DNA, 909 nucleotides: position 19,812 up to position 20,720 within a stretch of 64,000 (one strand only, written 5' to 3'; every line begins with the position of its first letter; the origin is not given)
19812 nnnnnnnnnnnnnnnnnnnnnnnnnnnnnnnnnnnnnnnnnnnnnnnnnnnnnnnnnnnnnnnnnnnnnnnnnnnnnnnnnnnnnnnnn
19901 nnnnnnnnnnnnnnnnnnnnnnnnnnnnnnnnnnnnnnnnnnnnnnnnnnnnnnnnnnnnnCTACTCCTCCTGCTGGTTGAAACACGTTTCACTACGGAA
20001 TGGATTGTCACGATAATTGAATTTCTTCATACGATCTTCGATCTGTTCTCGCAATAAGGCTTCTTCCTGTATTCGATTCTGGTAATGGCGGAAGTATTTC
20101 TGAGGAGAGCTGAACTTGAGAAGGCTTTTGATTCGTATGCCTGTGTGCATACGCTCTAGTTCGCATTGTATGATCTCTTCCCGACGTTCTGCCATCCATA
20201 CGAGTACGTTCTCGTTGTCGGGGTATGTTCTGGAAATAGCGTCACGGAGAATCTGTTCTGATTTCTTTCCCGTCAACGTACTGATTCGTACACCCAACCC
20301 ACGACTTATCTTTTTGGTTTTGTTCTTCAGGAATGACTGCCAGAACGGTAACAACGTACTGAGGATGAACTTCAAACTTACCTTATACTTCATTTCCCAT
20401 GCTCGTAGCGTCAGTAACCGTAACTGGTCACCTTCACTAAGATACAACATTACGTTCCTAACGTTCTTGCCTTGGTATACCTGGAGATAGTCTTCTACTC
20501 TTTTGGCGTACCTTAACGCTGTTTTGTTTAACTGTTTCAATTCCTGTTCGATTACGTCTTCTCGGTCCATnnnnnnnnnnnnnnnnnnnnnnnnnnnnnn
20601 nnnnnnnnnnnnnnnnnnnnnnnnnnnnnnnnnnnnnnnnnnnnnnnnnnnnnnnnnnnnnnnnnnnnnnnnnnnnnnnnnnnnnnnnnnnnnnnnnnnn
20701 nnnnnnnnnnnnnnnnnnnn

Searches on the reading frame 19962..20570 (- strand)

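Call 36: search_protein_families(library=pfam, proteins=[window:19962-20570:-], max_evalue=0.05)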
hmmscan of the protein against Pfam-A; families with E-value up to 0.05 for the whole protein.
window:19962-20570:- (202 aa): 1 family
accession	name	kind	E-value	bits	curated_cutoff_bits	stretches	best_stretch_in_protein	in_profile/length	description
PF15076.11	DUF4543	-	0.038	14.6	27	0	170-197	14-41/74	Domain of unknown function (DUF4543)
